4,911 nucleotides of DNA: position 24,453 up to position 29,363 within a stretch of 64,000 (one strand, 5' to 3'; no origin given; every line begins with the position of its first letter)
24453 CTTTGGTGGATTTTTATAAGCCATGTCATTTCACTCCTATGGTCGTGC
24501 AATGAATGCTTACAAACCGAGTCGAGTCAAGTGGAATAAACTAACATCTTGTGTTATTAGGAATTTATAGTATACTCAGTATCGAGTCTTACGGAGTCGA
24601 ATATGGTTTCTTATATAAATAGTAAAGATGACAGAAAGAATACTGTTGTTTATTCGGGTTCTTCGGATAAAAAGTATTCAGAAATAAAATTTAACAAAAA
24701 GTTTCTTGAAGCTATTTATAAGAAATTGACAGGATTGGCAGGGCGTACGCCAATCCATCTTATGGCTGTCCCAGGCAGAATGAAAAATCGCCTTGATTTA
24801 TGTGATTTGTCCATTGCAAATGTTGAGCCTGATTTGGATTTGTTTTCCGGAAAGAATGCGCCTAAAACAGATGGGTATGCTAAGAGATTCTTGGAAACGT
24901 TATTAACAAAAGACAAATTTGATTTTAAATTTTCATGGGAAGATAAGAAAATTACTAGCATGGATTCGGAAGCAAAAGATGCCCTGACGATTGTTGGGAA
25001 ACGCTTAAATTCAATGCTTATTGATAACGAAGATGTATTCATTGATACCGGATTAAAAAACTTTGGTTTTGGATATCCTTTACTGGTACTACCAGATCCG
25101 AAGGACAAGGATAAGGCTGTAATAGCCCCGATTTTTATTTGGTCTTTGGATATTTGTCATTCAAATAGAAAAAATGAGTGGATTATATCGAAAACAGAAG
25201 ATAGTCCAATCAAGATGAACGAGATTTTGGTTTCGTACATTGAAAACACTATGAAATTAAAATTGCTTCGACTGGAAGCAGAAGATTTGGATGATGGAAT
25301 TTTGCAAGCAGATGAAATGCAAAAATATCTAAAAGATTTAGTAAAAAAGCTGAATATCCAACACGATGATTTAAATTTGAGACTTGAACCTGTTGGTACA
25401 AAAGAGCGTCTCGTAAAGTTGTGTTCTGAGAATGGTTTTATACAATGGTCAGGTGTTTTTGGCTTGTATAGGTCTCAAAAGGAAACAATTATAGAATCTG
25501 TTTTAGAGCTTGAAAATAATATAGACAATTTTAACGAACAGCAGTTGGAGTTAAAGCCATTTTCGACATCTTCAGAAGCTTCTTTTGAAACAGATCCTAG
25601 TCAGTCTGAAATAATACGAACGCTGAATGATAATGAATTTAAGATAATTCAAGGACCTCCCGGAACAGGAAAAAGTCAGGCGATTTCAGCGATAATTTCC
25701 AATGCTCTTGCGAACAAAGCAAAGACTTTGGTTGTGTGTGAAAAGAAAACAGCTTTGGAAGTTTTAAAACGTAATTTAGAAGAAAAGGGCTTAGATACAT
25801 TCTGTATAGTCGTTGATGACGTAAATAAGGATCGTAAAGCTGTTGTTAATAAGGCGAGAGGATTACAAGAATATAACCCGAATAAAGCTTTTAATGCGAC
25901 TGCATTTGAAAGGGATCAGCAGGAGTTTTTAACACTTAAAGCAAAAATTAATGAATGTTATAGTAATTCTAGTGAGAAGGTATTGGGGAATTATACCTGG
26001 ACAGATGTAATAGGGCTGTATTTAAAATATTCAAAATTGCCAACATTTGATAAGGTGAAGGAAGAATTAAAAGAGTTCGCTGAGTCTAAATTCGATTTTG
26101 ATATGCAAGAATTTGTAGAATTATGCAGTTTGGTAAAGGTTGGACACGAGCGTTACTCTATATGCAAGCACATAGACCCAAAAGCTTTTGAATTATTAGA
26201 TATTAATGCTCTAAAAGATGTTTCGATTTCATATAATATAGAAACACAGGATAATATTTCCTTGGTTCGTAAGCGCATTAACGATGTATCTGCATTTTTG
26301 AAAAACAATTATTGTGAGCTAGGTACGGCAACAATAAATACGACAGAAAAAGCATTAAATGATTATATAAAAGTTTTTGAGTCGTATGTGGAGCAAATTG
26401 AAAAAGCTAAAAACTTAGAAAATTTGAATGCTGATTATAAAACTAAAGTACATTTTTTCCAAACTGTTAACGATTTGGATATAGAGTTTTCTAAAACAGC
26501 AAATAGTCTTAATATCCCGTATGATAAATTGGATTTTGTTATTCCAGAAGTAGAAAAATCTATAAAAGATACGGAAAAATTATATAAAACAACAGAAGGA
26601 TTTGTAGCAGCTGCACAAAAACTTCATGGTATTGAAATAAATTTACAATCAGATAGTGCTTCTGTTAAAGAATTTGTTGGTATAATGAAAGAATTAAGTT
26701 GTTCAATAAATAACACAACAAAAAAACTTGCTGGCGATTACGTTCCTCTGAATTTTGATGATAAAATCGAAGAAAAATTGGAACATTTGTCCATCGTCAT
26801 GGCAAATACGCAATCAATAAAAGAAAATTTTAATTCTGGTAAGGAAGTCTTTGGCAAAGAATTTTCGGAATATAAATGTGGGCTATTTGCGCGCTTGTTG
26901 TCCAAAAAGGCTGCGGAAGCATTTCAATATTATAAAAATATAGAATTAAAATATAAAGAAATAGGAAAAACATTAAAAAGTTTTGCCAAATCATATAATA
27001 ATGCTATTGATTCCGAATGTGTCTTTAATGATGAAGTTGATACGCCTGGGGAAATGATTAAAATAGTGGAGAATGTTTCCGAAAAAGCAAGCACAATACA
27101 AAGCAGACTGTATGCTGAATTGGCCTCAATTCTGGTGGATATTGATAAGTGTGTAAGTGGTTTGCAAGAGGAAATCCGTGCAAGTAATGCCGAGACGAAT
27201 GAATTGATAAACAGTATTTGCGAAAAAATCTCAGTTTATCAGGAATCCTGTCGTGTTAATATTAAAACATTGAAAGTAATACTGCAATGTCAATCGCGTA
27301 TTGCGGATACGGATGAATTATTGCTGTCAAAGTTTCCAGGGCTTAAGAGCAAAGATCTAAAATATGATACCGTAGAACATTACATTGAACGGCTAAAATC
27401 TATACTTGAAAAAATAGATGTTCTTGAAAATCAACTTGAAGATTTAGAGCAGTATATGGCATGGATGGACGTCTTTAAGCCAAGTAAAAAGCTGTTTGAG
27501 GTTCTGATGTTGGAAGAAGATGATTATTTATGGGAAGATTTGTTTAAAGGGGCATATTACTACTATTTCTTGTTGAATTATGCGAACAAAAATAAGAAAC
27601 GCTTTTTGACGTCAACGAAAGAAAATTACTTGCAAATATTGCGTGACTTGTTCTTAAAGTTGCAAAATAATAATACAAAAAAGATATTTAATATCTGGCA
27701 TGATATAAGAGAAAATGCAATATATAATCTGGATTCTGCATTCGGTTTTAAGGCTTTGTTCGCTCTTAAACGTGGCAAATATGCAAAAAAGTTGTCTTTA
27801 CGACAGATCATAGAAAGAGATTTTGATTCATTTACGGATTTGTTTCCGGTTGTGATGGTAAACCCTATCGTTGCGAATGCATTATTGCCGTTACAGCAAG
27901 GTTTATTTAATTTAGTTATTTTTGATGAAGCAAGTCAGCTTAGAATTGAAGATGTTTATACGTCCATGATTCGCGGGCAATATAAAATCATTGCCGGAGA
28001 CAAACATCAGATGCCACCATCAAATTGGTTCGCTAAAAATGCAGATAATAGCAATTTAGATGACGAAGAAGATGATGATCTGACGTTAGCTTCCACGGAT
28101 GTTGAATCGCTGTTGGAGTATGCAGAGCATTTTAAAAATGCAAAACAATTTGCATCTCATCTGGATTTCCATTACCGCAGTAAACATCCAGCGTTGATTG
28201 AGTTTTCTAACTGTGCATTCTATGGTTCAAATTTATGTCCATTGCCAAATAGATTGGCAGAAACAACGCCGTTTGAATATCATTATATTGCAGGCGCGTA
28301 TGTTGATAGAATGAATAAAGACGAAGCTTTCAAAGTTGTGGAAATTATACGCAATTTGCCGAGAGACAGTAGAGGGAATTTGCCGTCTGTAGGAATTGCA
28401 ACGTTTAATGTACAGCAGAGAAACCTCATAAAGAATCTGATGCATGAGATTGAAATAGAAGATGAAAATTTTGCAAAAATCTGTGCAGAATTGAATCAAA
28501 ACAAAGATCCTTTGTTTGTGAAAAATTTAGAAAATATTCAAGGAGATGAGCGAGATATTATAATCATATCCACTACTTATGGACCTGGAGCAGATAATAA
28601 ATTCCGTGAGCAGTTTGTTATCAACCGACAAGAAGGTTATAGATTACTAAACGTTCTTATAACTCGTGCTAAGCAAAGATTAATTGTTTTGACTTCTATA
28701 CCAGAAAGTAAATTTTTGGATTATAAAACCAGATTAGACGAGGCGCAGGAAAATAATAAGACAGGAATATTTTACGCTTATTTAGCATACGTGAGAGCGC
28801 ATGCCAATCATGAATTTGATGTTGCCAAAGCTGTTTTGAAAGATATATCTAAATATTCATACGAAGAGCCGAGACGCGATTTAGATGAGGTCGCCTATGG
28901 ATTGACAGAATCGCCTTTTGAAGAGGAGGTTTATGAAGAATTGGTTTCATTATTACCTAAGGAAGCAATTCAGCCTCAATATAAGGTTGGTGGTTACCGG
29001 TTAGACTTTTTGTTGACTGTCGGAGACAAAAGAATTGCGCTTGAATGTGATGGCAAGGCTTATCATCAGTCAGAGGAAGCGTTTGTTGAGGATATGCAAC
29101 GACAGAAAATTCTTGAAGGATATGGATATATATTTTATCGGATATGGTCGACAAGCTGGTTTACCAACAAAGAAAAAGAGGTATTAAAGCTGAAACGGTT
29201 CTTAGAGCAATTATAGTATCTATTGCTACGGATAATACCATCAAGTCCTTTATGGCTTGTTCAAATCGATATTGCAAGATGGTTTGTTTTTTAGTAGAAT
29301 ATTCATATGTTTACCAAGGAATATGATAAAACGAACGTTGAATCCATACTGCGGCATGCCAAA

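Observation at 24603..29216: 1537-aa stand-alone SF1 helicase with about 750 aa inserted between Walker A and motif II, and a C-terminal Vsr/DUF559-type nuclease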

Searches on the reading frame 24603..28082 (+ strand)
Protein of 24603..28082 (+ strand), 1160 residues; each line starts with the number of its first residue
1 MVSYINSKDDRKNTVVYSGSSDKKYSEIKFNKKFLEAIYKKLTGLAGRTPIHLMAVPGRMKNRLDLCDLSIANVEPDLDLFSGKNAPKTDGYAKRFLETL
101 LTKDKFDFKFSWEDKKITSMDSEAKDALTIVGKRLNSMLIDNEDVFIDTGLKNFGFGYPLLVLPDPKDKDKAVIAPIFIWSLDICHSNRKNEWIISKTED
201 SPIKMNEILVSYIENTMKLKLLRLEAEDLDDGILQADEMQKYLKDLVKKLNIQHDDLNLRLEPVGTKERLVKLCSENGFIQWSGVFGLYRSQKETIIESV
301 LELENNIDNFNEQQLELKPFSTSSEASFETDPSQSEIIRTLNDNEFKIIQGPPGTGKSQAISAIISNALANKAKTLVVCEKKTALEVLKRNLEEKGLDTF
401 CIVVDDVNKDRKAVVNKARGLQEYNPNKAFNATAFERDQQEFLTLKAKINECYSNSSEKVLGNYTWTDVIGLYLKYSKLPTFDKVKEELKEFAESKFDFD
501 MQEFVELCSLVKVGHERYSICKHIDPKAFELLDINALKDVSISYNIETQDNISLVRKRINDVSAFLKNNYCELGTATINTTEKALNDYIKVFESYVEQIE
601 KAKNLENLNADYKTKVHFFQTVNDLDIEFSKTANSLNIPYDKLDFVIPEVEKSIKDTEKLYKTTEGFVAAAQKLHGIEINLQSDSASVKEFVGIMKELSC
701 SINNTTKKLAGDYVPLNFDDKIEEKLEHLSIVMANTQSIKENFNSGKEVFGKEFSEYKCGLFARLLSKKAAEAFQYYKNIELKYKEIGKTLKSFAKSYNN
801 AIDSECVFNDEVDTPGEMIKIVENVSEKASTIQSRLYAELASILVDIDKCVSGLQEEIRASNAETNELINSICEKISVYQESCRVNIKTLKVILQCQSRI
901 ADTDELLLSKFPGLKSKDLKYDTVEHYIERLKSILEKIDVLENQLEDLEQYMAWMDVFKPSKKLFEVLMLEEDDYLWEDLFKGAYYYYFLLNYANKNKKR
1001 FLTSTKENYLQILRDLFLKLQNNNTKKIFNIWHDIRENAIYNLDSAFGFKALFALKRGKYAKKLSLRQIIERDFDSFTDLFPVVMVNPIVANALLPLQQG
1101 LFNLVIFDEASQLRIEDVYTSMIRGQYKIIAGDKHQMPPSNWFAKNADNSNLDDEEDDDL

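Call 78: predict_structure(alignment_id=A3)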
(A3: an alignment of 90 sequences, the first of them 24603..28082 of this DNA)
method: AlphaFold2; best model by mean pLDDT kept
length: 1160 residues; sequences in the alignment: 90
mean_pLDDT: 82.3   pTM: 0.53
mean pLDDT of the five models: 82.3, 81.7, 81.3, 79.6, 79.2
residues with pLDDT >= 90: 248; 70-90: 788; 50-70: 68; < 50: 56
segments of 3 or more residues with pLDDT < 50: 1-14, 16-20, 74-88, 1140-1160
pLDDT, mean of each block of 10 residues (from residue 1): 36 46 81 82 64 75 87 51 46 87 90 71 83 89 73 89 85 91 88 88 85 82 79 87 89 84 88 86 90 80 86 85 77 80 84 73 92 93 91 93 87 91 90 89 85 82 88 91 92 87 91 90 86 80 83 90 88 87 88 88 73 80 84 83 70 79 83 86 84 87 79 77 85 88 88 77 65 86 88 78 58 84 85 85 85 81 80 83 86 87 88 85 86 89 88 88 90 92 94 81 75 88 92 93 89 73 79 91 94 89 92 84 91 63 38 36
secondary structure, 60 per line:
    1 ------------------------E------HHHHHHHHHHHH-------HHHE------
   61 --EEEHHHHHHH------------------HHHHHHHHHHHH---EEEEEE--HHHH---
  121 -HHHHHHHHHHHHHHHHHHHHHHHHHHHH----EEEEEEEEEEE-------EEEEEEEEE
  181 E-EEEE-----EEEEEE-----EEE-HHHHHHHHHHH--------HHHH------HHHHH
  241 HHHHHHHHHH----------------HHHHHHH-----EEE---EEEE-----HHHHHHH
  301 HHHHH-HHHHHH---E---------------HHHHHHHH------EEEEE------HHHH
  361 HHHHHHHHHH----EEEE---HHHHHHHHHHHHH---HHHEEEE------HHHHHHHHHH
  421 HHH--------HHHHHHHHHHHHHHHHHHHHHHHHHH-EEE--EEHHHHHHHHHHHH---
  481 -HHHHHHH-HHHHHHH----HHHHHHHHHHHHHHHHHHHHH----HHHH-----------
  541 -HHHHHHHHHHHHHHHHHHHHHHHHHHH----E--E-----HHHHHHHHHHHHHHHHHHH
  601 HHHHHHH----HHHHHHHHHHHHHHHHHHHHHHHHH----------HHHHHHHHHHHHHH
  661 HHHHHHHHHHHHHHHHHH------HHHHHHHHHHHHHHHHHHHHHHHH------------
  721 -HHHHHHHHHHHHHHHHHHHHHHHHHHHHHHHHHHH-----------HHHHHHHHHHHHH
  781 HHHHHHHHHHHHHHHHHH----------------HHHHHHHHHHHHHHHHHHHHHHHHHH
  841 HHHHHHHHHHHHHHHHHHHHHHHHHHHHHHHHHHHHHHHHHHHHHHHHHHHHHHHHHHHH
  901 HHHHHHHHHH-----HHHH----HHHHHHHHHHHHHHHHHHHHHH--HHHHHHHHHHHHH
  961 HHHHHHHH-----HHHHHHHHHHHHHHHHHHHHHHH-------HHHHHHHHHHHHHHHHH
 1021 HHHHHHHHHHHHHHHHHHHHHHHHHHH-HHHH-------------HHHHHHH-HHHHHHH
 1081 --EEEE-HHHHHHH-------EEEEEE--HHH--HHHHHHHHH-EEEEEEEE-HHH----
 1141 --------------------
elements in order (helices of 4 or more, strands of 3 or more residues): H32-43 E63-65 H66-72 H91-102 E106-111 H114-117 H122-149 E154-164 E172-181 E183-186 E192-197 E203-205 H207-217 H226-229 H236-250 H267-273 E279-281 E285-288 H294-305 H307-312 H332-339 E346-350 H357-370 E375-378 H382-394 E401-404 H411-423 H432-457 E459-461 H466-477 H482-488 H490-496 H501-521 H526-529 H542-568 H582-607 H612-636 H647-678 H685-708 H722-756 H768-798 H815-910 H916-919 H924-945 H948-968 H974-996 H1004-1047 H1049-1052 H1066-1072 H1074-1080 E1083-1086 H1088-1094 E1102-1107 H1115-1123 E1125-1132

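Call 81: fold_search(model_id=the predicted structure, library=pdb)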
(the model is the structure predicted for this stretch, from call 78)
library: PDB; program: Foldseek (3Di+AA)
matches with E <= 10: 779; with E <= 0.001: 1
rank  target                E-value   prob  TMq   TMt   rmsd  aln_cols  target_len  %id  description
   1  6yvu_B                6.4e-04  0.25  0.07  0.06  67.2      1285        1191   10  Condensin complex from S.cerevisiae ATP-free apo non-engaged state (released 2020-07-15)
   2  7qcd_A                1.3e-03  0.44  0.08  0.08  52.5       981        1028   10  CryoEM structure of the Smc5/6-holocomplex (composite structure) (released 2022-09-21)
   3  7zr1_C                2.0e-03  0.77  0.10  0.14  34.7       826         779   10  Chaetomium thermophilum Mre11-Rad50-Nbs1 complex bound to ATPyS (composite structure) (released 2023-01-11)
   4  8f7n                  2.3e-03  0.90  0.08  0.18  36.4       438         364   11  Crystal structure of chemoreceptor McpZ ligand sensing domain (released 2023-07-05)
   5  7nyw_B                2.4e-03  0.35  0.05  0.07  58.2       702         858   12  Cryo-EM structure of the MukBEF-MatP-DNA head module (released 2021-07-07)
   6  9a65_B                2.5e-03  0.69  0.10  0.14  30.8       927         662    9  Integrative model of YVAQ-MCPB by crosslinking MS and deep learning (released 2024-09-18)
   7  9y6s_7C               3.0e-03  0.51  0.10  0.05  37.6       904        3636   10  96-nm repeat of the Leishmania tarentolae doublet microtubule (released 2025-12-17)
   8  7zr1_D                3.2e-03  0.66  0.09  0.12  31.5       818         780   12  Chaetomium thermophilum Mre11-Rad50-Nbs1 complex bound to ATPyS (composite structure) (released 2023-01-11)
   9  8i4x_B                3.9e-03  0.51  0.09  0.09  49.9      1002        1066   10  Cryo-EM structure of 5-subunit Smc5/6 (released 2024-06-26)
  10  9qe0_A                3.9e-03  0.47  0.09  0.08  65.1      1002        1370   11  Neobacillus vireti Wadjet-II JetABC dimer (released 2025-06-25)
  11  8w20_A                8.0e-03  0.23  0.06  0.09  91.1       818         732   11  Umb1 umbrella toxin particle (released 2024-04-17)
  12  9gm7_A                8.3e-03  0.13  0.06  0.05  101.2      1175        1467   11  MukBEF in a nucleotide-bound state with open neck gate (monomer) (released 2025-03-26)
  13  9a69_B                1.1e-02  0.82  0.07  0.11  31.3       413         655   11  Integrative model of MCPB-MCPC by crosslinking MS and deep learning (released 2024-09-18)
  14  6z9l_A                1.2e-02  0.54  0.09  0.13  44.2       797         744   12  Enterococcal PrgA (released 2020-09-16)
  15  9qe0_B                1.2e-02  0.23  0.08  0.07  75.2      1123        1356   10  Neobacillus vireti Wadjet-II JetABC dimer (released 2025-06-25)
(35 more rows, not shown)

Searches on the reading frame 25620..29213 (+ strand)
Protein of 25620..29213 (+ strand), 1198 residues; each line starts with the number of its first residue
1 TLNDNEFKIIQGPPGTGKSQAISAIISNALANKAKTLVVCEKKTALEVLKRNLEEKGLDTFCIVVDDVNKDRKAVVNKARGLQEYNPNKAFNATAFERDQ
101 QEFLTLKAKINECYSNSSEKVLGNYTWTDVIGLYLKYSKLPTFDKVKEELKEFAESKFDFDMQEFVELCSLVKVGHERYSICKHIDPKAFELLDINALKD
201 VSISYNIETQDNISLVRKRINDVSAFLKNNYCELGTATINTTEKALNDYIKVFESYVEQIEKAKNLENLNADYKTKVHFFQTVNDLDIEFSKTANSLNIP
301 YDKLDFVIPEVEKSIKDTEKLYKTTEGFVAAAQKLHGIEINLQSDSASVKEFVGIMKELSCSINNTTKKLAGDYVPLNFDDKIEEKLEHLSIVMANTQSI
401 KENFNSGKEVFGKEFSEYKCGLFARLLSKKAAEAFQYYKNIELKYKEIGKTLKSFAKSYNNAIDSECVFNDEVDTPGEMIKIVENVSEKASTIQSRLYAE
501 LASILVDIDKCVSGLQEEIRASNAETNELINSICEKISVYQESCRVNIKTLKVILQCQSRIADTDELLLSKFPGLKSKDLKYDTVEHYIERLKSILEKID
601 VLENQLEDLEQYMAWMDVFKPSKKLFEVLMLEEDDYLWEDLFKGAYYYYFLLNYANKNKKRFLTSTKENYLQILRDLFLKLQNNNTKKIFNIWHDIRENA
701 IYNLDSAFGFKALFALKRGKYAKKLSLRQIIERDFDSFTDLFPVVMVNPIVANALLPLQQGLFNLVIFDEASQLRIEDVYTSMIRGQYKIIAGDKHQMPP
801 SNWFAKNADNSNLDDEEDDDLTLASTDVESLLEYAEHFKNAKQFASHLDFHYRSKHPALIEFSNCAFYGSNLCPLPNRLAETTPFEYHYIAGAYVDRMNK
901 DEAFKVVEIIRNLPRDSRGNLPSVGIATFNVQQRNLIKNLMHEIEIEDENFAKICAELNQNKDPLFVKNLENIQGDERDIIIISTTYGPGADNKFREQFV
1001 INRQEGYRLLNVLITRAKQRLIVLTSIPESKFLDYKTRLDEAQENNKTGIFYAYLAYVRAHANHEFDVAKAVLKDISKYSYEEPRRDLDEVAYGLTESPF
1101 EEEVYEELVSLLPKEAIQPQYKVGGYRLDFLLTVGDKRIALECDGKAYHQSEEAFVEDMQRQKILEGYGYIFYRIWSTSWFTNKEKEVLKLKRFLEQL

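Call 65: predict_structure(alignment_id=A2)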
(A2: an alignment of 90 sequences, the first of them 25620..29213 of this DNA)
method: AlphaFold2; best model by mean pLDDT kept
length: 1198 residues; sequences in the alignment: 90
mean_pLDDT: 86.1   pTM: 0.63
mean pLDDT of the five models: 86.1, 85.8, 84.2, 83.7, 82.8
residues with pLDDT >= 90: 532; 70-90: 593; 50-70: 55; < 50: 18
segments of 3 or more residues with pLDDT < 50: 809-823
pLDDT, mean of each block of 10 residues (from residue 1): 73 84 93 95 89 92 93 93 88 94 93 88 91 92 94 91 94 94 90 84 84 91 88 87 88 87 73 77 83 83 73 78 80 83 81 86 79 72 82 86 85 80 62 85 88 79 57 82 85 83 83 79 78 80 85 87 90 88 88 91 91 91 93 94 96 88 87 90 93 94 92 80 85 94 96 92 94 88 92 84 56 42 60 82 78 85 90 84 91 94 97 90 94 96 95 94 90 82 94 89 81 87 95 92 85 95 93 91 68 68 93 94 87 94 82 82 89 93 93 94
secondary structure, 60 per line:
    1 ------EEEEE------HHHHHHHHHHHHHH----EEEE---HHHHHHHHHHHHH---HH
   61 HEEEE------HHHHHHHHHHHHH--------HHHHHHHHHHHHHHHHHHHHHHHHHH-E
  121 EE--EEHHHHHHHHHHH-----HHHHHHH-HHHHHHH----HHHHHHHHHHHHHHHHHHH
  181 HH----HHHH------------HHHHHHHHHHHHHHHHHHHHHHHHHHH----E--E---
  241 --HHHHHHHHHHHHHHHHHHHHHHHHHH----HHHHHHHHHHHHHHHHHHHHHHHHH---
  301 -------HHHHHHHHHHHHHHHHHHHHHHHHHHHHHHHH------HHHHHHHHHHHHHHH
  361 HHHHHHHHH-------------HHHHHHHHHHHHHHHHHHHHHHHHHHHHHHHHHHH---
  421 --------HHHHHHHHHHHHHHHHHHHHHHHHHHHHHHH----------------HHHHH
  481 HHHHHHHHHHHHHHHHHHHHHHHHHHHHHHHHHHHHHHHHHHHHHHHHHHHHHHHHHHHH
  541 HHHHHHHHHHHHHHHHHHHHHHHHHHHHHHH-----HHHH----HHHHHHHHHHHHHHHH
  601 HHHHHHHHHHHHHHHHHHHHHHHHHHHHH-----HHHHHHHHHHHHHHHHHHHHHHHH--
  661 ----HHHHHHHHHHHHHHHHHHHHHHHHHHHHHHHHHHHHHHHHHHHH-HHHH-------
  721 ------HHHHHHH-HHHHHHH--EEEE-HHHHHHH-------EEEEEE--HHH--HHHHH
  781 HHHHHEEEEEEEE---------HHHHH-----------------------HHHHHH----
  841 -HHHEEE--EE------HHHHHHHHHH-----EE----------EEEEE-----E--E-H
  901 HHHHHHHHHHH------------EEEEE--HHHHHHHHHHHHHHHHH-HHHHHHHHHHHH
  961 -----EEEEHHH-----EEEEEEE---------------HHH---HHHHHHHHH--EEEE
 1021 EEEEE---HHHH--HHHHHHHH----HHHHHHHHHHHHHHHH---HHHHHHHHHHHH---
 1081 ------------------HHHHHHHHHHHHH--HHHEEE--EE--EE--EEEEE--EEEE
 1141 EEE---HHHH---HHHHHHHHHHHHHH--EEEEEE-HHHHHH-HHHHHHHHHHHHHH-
elements in order (helices of 4 or more, strands of 3 or more residues): E7-11 H18-31 E36-39 H43-55 E62-65 H72-84 H93-118 E120-122 H127-137 H143-149 H151-157 H162-182 H187-190 H203-229 H243-268 H273-297 H308-339 H346-369 H383-417 H429-459 H476-571 H577-580 H585-629 H635-658 H665-708 H710-713 H727-733 H735-741 E744-747 H749-755 E763-768 H776-785 E786-793 H803-807 H831-836 E845-847 H858-867 E885-889 H900-911 E924-928 H931-947 H949-960 E966-969 E978-984 H1006-1014 E1017-1025 H1029-1032 H1035-1042 H1047-1062 H1066-1077 H1099-1111 E1117-1119 E1130-1134 E1137-1143 H1147-1150 H1154-1167 E1170-1175 H1177-1182 H1184-1197

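Call 68: fold_search(model_id=the predicted structure, library=pdb)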
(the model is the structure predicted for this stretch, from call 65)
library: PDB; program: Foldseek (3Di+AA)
matches with E <= 10: 861; with E <= 0.001: 22
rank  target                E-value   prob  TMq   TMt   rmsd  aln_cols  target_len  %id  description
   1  2xzo_A                3.5e-08  1.00  0.19  0.33   8.4       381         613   19  Upf1 helicase - RNA complex (released 2011-03-30)
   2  4b3g_B                4.0e-08  1.00  0.18  0.34   7.7       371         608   18  crystal structure of Ighmbp2 helicase in complex with RNA (released 2012-09-26)
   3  8rd3_A                4.6e-08  1.00  0.20  0.36   6.4       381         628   18  Crystal structure of Saccharomyces cerevisiae Nmd4 protein bound to Upf1 helicase domain (released 2024-08-14)
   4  8ftm_B                5.0e-08  1.00  0.20  0.31  24.3       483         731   17  Setx-ssRNA-ADP-SO4 complex (released 2023-10-25)
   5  4b3f                  6.2e-08  1.00  0.19  0.34   8.9       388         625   18  crystal structure of Ighmbp2 helicase (released 2012-09-26)
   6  5eaw_A                7.0e-08  1.00  0.20  0.23   7.0       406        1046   17  Crystal structure of Dna2 nuclease-helicase (released 2015-11-18)
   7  8ftm_A                7.6e-08  1.00  0.20  0.32  24.9       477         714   16  Setx-ssRNA-ADP-SO4 complex (released 2023-10-25)
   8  8ram_O                8.0e-08  1.00  0.19  0.32   7.8       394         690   18  Structure of Sen1 bound RNA Polymerase II pre-termination complex (released 2024-10-30)
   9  2wjv_B                8.7e-08  1.00  0.21  0.31   6.6       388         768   18  Crystal structure of the complex between human nonsense mediated decay factors UPF1 and UPF2 (released 2009-07-07)
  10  4b3g_A                1.1e-07  1.00  0.18  0.34   8.3       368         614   17  crystal structure of Ighmbp2 helicase in complex with RNA (released 2012-09-26)
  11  5mzn                  1.6e-07  1.00  0.18  0.30   6.5       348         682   19  Helicase Sen1 (released 2017-04-19)
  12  6ej5                  1.6e-07  1.00  0.20  0.37   8.4       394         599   18  A conserved structural element in the RNA helicase UPF1 regulates its catalytic activity in an isoform-specific manner (released 2018-01-24)
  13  5ean_A                2.5e-07  1.00  0.19  0.21   5.7       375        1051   17  Crystal structure of Dna2 in complex with a 5' overhang DNA (released 2015-11-18)
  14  2xzl_A                3.8e-07  1.00  0.18  0.27   8.5       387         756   18  Upf1-RNA complex (released 2011-03-30)
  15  5eax_A                5.1e-07  1.00  0.19  0.22   7.5       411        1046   15  Crystal structure of Dna2 in complex with an ssDNA (released 2015-11-18)
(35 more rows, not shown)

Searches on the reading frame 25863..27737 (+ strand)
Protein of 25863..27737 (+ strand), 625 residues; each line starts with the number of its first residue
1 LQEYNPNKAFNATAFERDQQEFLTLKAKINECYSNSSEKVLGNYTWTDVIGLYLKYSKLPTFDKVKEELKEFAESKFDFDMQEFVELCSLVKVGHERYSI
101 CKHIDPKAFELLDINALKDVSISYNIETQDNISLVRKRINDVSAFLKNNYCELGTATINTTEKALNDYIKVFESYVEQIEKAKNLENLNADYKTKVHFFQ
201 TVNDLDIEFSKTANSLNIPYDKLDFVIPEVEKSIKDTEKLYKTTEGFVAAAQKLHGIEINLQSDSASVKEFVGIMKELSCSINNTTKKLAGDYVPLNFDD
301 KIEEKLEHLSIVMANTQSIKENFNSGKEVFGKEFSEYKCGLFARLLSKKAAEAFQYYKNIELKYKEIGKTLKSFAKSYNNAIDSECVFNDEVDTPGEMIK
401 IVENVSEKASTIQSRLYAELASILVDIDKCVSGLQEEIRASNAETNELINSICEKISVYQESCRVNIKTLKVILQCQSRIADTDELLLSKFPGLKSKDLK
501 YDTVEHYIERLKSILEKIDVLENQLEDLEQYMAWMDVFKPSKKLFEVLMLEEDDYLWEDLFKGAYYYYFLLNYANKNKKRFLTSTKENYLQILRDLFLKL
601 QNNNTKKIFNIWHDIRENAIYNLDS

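Call 106: search_protein_representatives(protein=window:25863-27737:+)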
Query: 625 residues. Proteins with E-value up to 0.001 (for the whole library): 6; up to 1e-10: 3; up to 1e-30: 1. The best 6 are listed.
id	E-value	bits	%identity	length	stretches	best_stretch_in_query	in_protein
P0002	0.0e+00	1214.7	90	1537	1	1-625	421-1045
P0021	3.8e-25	105.3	27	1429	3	415-614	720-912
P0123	4.9e-16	75.3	37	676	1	469-625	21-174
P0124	1.7e-08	50.4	30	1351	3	14-141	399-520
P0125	4.1e-04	35.9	29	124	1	7-93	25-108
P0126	4.7e-04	35.7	41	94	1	77-137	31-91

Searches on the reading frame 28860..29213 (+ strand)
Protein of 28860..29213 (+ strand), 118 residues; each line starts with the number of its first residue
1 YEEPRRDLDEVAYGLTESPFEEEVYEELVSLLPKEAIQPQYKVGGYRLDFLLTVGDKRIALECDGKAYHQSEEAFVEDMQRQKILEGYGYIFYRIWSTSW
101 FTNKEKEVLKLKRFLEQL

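Call 88: search_solved_structures(query=window:28860-29213:+, max_evalue=1, show_alignments=2)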
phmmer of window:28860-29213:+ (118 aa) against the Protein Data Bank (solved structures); distinct sequences matched with E-value up to 1: 1.
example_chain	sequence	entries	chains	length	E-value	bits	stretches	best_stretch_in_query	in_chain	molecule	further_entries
3hrl_A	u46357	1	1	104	0.14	15.4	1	38-117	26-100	Endonuclease-Like Protein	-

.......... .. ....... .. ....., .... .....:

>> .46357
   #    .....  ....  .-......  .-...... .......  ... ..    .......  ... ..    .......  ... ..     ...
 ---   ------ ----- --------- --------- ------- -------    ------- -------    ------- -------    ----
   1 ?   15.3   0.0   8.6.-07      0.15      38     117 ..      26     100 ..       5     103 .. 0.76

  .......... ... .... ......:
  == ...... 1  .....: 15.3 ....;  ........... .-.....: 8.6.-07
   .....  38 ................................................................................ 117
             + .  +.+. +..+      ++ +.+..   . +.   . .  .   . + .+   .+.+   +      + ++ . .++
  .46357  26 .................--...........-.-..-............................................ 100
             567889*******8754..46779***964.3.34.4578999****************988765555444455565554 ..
